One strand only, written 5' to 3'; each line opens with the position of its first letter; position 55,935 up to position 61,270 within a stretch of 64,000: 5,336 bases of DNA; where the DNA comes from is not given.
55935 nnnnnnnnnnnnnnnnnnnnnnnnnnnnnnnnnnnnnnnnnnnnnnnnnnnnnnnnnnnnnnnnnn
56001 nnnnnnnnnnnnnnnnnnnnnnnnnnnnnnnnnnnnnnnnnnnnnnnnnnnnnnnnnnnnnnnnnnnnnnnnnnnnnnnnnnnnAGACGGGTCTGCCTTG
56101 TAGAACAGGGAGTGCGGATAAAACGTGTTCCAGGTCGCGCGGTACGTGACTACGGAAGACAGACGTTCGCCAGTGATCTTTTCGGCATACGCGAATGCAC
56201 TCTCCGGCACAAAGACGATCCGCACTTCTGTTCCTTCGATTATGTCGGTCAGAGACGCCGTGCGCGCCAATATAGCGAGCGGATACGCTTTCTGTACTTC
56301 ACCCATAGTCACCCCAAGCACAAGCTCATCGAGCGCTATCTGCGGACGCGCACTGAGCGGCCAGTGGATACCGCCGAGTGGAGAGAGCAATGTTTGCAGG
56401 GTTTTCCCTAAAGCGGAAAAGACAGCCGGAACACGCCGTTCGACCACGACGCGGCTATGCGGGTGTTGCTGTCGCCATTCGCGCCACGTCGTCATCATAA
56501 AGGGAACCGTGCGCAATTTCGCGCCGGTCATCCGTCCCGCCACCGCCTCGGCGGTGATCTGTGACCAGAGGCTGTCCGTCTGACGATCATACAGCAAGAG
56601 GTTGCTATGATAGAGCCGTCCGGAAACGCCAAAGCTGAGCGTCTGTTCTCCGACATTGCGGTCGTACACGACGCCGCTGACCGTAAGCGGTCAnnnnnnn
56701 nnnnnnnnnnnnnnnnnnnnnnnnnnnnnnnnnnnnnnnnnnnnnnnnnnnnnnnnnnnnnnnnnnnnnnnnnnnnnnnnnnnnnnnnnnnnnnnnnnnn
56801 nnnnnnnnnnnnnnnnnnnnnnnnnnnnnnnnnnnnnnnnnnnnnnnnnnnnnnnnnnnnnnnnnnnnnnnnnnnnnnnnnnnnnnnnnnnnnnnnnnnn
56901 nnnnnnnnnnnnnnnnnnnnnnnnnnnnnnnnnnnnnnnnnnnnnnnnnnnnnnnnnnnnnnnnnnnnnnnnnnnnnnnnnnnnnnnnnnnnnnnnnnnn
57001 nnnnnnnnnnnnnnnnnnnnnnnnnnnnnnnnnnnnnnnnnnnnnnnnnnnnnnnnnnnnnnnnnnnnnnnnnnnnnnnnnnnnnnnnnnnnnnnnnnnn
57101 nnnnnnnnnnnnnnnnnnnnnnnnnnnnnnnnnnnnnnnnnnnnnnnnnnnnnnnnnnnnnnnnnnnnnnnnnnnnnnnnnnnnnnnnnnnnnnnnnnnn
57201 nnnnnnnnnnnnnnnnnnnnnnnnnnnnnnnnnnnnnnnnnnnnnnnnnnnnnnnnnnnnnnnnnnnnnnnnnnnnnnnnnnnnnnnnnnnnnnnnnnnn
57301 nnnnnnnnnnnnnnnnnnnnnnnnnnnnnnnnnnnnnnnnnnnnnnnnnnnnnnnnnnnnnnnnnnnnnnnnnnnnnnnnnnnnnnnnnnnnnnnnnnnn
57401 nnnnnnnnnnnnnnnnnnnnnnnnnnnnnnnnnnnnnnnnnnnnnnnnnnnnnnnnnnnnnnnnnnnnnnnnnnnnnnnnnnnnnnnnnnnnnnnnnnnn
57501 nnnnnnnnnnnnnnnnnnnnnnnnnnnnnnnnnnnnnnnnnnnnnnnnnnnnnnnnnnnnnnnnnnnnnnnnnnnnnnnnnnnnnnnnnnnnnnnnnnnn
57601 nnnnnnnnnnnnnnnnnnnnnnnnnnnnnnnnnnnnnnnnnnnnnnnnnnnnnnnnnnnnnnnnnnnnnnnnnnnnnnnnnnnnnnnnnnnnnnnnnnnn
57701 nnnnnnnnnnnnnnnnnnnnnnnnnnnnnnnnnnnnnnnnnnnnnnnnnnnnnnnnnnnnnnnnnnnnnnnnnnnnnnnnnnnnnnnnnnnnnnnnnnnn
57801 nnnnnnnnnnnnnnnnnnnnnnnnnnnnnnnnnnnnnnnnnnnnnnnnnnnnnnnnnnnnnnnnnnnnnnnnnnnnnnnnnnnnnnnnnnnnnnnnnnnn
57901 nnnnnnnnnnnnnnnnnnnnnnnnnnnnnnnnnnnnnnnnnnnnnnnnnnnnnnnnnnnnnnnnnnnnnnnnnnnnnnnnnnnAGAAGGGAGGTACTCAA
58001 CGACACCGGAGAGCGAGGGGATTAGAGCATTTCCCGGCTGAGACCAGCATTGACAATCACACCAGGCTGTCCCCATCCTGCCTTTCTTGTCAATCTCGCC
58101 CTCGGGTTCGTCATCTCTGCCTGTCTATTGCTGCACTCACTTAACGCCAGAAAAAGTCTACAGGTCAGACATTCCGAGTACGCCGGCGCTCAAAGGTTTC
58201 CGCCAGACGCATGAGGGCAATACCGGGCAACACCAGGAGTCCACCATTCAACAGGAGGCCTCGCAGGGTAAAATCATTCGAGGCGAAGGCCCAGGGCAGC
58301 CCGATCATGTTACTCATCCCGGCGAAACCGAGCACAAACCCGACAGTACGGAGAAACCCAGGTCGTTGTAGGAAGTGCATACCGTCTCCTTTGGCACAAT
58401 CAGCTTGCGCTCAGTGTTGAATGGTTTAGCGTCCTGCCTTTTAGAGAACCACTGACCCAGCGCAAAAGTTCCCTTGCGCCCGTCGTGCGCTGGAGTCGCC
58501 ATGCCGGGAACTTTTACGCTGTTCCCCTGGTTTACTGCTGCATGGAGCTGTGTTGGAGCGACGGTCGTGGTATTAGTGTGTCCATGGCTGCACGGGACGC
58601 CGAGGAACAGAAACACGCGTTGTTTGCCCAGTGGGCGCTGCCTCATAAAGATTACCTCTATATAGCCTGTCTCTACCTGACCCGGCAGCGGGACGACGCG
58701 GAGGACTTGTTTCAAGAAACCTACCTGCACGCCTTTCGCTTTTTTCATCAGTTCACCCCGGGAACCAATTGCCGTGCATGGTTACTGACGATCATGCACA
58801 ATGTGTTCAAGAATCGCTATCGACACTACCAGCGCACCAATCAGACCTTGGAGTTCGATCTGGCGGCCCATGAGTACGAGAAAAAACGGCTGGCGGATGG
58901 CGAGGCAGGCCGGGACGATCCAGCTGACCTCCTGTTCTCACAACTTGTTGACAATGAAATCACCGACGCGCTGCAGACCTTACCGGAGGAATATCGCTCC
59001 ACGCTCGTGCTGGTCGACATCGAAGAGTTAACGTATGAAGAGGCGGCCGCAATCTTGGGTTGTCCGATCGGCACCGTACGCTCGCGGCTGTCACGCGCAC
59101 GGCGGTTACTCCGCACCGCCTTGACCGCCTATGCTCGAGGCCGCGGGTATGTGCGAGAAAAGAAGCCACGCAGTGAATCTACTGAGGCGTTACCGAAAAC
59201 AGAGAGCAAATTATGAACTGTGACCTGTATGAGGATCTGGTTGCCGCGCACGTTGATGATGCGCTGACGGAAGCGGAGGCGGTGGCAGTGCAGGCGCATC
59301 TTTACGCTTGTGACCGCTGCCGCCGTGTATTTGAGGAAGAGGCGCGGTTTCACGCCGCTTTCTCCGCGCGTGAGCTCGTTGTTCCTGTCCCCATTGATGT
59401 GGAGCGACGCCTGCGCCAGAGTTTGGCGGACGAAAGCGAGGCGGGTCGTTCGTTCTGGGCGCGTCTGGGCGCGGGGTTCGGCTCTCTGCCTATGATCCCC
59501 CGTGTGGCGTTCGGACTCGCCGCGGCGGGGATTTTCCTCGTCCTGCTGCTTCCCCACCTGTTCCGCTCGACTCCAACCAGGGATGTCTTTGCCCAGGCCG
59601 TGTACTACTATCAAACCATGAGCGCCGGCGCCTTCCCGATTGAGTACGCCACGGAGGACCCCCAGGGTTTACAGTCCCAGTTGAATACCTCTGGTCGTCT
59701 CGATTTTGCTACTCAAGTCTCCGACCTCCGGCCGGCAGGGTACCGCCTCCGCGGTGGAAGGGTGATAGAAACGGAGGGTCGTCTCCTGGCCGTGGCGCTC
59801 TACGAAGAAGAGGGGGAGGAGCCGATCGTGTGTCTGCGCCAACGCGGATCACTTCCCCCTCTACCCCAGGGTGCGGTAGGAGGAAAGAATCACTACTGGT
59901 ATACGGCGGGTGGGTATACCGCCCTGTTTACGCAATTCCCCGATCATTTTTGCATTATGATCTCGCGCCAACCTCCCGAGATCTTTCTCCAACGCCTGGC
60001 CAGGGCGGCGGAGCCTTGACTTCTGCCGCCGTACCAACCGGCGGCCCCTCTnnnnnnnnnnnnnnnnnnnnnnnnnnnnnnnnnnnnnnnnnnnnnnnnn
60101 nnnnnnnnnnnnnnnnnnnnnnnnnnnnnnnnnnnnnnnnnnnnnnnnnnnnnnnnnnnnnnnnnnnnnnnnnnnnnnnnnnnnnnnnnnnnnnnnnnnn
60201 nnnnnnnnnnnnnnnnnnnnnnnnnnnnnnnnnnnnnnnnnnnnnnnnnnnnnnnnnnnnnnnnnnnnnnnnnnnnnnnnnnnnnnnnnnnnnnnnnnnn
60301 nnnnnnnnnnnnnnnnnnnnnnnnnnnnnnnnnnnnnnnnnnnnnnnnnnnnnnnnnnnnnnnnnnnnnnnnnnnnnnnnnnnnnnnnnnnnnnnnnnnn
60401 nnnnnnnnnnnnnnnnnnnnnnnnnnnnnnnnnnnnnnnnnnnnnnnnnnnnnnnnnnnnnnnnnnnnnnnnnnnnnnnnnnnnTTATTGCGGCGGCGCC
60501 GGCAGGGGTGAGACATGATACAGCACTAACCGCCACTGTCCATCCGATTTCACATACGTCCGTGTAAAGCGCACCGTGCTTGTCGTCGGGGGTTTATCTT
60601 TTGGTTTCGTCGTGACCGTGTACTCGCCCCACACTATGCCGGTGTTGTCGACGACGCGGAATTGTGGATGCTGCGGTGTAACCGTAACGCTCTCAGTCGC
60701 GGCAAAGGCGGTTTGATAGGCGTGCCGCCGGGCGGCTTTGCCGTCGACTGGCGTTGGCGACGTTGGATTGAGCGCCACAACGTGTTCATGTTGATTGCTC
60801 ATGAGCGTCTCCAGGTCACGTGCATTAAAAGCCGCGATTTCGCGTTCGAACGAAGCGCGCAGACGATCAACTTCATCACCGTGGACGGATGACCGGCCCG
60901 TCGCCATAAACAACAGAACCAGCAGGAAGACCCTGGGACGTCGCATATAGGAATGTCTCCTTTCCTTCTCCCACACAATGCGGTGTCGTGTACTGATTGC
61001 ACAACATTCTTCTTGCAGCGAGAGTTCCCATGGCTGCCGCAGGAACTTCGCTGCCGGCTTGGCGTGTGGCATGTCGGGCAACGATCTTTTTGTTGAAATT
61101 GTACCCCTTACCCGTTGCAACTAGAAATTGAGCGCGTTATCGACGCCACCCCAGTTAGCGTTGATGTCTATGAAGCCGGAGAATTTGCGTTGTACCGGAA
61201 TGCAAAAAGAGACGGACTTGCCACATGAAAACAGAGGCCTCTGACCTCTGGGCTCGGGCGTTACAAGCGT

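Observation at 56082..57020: Second DUF3179 selenoprotein paralogue, with synonymous-site-conserved sequence after the UGA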

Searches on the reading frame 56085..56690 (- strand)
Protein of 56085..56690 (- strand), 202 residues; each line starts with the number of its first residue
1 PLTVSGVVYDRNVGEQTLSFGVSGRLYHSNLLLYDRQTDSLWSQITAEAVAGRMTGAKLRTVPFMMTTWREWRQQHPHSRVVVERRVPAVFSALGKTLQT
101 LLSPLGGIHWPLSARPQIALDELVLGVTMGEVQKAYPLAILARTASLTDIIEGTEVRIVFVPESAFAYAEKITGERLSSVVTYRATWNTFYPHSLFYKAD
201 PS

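Call 24: find_related_loci(query=A2, collection=metagenome_contigs, flank=3000)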
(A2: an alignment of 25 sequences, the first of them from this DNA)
Query A2 (202 aa) in metagenome_contigs; peptide patterns used: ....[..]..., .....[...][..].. (x = any residue, [..] = any of these).
600 stretches matched a pattern (row limit reached: there are more); 465 encode a relative of the query (tblastn E <= 1e-3); the best 80 are kept; 80 distinct loci.
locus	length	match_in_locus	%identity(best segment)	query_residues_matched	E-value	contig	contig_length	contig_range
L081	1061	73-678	100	1-202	6e-149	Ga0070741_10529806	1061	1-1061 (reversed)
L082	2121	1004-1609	89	1-202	3e-128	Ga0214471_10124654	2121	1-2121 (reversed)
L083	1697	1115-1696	81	1-194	1e-111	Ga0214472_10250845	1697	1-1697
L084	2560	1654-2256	69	1-199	2e-88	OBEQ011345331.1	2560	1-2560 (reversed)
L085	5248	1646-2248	65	1-199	2e-80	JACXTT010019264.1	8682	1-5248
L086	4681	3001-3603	67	1-199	3e-74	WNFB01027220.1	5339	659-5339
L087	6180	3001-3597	66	1-199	3e-70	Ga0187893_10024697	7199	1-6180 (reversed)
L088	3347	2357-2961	66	1-199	2e-56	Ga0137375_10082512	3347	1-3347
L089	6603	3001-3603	39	1-200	3e-43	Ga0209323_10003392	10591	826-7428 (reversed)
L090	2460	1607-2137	38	1-197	4e-41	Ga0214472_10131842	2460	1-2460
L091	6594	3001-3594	37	1-199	2e-38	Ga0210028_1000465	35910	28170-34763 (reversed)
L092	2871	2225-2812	37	1-197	3e-38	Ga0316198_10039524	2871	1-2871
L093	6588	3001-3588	37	1-197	7e-38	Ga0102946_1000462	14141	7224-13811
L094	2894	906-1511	41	1-197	8e-37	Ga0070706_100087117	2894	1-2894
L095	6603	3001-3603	36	1-200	4e-37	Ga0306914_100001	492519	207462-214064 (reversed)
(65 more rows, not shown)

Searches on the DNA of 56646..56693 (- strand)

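Call 83: build_rna_model(alignment_id=A4, structure=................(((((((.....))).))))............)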
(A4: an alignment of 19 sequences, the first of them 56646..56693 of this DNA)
Model R1 built from alignment A4 (19 sequences, 48 columns); structure: as given.
model positions 48; base pairs 7; branch points 0; effective number of sequences 14.99; information 1.15 bits per position. Calibrated on 0.2 Mb of random sequence (short: E-values are rough).
structure used (alignment columns):
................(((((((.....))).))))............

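Call 84: search_with_rna_model(model_id=R1, sources=[window, L001, L014, L036, L042, L089, L090, L091, L092, L093, L098, L100, L103, L104, L110, L123, L129, L136, L138, L150, L153, L154, L161, L162, L164, L166, L002, L003, L012, L020, L031, L045], max_evalue=10)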
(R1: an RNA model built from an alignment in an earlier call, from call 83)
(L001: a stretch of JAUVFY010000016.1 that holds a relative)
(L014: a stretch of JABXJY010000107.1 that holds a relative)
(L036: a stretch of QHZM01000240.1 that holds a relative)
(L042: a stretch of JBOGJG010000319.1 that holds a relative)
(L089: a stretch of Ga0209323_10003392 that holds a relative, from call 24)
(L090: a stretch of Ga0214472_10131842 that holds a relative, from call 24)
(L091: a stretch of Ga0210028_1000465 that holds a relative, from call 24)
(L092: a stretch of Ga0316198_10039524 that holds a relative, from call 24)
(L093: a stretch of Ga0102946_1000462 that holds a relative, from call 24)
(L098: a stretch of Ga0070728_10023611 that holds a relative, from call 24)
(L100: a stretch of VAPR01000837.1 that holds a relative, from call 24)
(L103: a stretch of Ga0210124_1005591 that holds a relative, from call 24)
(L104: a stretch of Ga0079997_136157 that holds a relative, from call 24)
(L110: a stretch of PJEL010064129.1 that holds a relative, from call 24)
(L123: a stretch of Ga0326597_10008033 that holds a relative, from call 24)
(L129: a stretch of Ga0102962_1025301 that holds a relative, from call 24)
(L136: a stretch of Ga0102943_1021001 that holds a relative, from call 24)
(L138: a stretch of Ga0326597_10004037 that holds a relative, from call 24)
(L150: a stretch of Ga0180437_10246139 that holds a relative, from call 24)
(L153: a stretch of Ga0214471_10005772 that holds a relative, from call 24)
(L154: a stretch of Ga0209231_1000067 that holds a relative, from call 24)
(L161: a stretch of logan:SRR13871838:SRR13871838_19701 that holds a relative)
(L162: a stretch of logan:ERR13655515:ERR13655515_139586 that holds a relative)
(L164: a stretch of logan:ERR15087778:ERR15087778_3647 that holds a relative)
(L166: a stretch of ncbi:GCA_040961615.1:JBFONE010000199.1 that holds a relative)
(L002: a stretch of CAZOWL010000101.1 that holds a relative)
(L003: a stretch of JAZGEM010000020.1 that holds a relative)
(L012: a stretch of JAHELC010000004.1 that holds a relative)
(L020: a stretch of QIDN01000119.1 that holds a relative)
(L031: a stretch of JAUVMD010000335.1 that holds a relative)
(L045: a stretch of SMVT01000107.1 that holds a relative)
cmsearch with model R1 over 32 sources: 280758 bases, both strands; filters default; matches with E-value up to 10: 45.
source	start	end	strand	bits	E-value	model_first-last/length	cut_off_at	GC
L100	2546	2593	+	65.6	2.2e-13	1-48/48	no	0.62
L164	9995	10042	+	64.8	3.5e-13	1-48/48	no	0.62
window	56646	56693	-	64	5.4e-13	1-48/48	no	0.6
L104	3130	3177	+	62.5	1.2e-12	1-48/48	no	0.6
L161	9977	10024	+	61.7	1.9e-12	1-48/48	no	0.62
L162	141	188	+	61.7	1.9e-12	1-48/48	no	0.62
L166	12175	12222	+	61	2.7e-12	1-48/48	no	0.62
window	49010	49057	-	59.9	5e-12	1-48/48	no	0.6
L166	9947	9994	+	58.2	1.2e-11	1-48/48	no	0.69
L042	4250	4297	+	56.6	3e-11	1-48/48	no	0.62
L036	4247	4294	+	54.4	1e-10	1-48/48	no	0.6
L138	3133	3180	+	35.8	2.6e-06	1-48/48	no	0.6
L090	1604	1651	+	35.6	2.9e-06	1-48/48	no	0.65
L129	373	420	+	35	3.9e-06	1-48/48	no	0.65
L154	2998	3045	+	34.9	4.2e-06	1-48/48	no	0.65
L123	3121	3168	+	34.7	4.6e-06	1-48/48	no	0.65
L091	2998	3045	+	33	1.2e-05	1-48/48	no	0.58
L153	2998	3045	+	31.7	2.4e-05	1-48/48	no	0.65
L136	2629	2676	+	31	3.5e-05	1-48/48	no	0.65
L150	810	857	+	29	0.00011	1-48/48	no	0.44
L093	2998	3045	+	28.5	0.00014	1-48/48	no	0.5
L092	2222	2269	+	24.3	0.0014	1-48/48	no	0.48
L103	2055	2102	+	23.8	0.0019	1-48/48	no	0.62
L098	1956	2003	+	21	0.0086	1-48/48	no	0.54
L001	624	671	+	20.6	0.01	1-48/48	no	0.56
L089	2998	3045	+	20.4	0.012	1-48/48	no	0.58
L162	7596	7643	+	20.1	0.014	1-48/48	no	0.62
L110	735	782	+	20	0.015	1-48/48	no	0.58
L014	2809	2856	+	16.9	0.08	1-48/48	no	0.52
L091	3126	3151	-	14.3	0.33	1-48/48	no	0.65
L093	1078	1102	+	12.1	1.1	1-48/48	no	0.52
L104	1371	1418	+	11.6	1.4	1-48/48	no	0.62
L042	2404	2436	-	11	2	1-48/48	no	0.45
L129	1481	1506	+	10.4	2.8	1-48/48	no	0.62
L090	538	567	+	9.4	4.8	1-48/48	no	0.57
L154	1350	1387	-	8.6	7.2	1-48/48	no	0.63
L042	2440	2457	-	8.6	7.3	1-48/48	no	0.72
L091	2442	2469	+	8.5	7.9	1-48/48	no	0.64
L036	4531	4596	+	8.4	8.3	1-48/48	no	0.62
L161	3497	3524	-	8.3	8.7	1-48/48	no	0.57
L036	2885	2928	+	8.2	9.3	1-48/48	no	0.7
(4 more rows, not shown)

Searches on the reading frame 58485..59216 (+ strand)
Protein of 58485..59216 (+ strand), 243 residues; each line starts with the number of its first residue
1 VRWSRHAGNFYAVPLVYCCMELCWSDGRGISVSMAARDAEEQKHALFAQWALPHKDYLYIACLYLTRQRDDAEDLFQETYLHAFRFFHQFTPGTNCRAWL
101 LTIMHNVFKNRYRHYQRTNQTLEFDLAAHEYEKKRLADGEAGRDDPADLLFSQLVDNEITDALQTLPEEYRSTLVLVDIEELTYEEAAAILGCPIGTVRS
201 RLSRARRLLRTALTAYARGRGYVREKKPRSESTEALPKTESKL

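Call 43: search_protein_families(library=pfam, proteins=[window:58485-59216:+], max_evalue=0.001)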
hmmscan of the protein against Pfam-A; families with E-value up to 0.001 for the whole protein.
window:58485-59216:+ (243 aa): 3 families
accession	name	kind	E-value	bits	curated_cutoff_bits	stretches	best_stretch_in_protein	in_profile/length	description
PF08281.18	Sigma70_r4_2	-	1e-17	64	25.7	1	157-209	2-54/54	Sigma-70, region 4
PF04545.22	Sigma70_r4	-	5e-12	45.6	24.1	1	162-210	1-49/50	Sigma-70, region 4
PF04542.20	Sigma70_r2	-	8.7e-12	45.1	24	1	54-117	5-70/71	Sigma-70 region 2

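Call 80: search_protein_families(library=ncbifam, proteins=[window:58542-59216:+], max_evalue=0.0001)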
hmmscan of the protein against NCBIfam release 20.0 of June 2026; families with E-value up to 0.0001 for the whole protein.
window:58542-59216:+ (224 aa): 75 families (the best 25 are shown)
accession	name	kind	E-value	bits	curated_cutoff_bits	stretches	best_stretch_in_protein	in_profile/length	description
TIGR02947.1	SigH_actino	hypoth_equivalog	9.5e-45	152.6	251.55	1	19-206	4-191/193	RNA polymerase sigma-70 factor, TIGR02947 family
NF009185.0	PRK12533.1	equivalog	5.6e-39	134.1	248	1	17-210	20-209/231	RNA polymerase sigma factor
NF007229.0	PRK09647.1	equivalog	3.5e-33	114.8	265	1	16-199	32-207/220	RNA polymerase sigma factor SigE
NF009164.0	PRK12511.1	equivalog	2.4e-31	108.6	185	1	46-192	24-157/182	RNA polymerase sigma factor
NF008888.0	PRK11922.1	equivalog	1.1e-28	100.4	204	1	21-195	25-197/231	RNA polymerase sigma factor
NF009174.0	PRK12522.1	equivalog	1.3e-28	100.2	217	1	35-197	12-170/175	RNA polymerase sigma factor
NF009198.0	PRK12546.1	equivalog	6.2e-28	97.8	270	1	43-194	24-161/188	RNA polymerase sigma factor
NF007225.0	PRK09643.1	equivalog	1.3e-26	93.5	190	1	24-205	26-193/204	RNA polymerase sigma factor SigM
TIGR02939.1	RpoE_Sigma70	equivalog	4e-26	92.2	236.15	1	47-193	41-185/190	RNA polymerase sigma factor RpoE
NF009199.0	PRK12547.1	subfamily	4.1e-26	91.5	219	1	43-194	23-160/184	RNA polymerase sigma factor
NF009192.0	PRK12540.1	equivalog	1.8e-25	89.6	307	1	44-194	23-159/182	RNA polymerase sigma factor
NF058625.1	sigma_PG0214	equivalog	1.1e-24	87.1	130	1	26-196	4-163/170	GFO_1088 family ECF-type sigma factor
TIGR02937.1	sigma70-ECF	superfamily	2.5e-24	85.7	42.9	1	35-194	10-165/165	sigma-70 family RNA polymerase sigma factor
NF009166.1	PRK12513.1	equivalog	3.2e-24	85.7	206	1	28-198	24-190/193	RNA polymerase sigma factor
TIGR02950.1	SigM_subfam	subfamily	3.9e-24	85.3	147.95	1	40-193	14-157/159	RNA polymerase sigma factor, SigM family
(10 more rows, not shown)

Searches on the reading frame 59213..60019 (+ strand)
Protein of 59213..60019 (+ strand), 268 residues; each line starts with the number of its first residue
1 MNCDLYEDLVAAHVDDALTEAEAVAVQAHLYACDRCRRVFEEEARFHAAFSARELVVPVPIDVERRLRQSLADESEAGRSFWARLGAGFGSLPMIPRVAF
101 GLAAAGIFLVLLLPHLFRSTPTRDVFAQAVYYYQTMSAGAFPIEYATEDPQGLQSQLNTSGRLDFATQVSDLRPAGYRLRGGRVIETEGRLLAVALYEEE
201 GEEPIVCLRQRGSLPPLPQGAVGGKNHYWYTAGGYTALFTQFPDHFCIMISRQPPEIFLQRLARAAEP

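Call 43: search_protein_families(library=pfam, proteins=[window:59213-60019:+], max_evalue=0.001)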
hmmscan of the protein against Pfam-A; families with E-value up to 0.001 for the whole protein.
window:59213-60019:+ (268 aa): 1 family
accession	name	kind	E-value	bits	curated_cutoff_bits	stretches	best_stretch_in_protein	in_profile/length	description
PF13490.11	zf-HC2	-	9.2e-06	26.1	22.2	1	3-37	1-35/35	Putative zinc-finger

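Call 80: search_protein_families(library=ncbifam, proteins=[window:59213-60019:+], max_evalue=0.0001)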
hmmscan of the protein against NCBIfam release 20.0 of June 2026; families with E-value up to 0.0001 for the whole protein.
window:59213-60019:+ (268 aa): 2 families
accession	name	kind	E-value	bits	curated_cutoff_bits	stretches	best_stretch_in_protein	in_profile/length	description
NF052375.1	antisigma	equivalog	7.1e-07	29.4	100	1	10-113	2-99/217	anti-sigma factor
NF052368.1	antisigmaE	subfamily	2.7e-06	27.1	50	1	1-38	2-39/48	anti-sigma factor family protein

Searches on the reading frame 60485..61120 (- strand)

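Call 43: search_protein_families(library=pfam, proteins=[window:60485-61120:-], max_evalue=0.001)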
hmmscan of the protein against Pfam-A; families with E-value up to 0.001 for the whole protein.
window:60485-61120:- (211 aa): 4 families
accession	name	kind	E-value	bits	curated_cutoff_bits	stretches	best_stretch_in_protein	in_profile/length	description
PF14534.12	DUF4440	-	4.8e-15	56.4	25.2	1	87-198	1-107/107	Domain of unknown function (DUF4440)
PF13474.12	SnoaL_3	-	1.3e-12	48.5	22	1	89-207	3-119/121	SnoaL-like domain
PF12680.13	SnoaL_2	-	1.5e-10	42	27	1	92-197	2-100/102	SnoaL-like domain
PF08332.16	CaMKII_AD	-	2e-07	31.6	22.1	1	90-207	8-128/128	Calcium/calmodulin dependent protein kinase II association domain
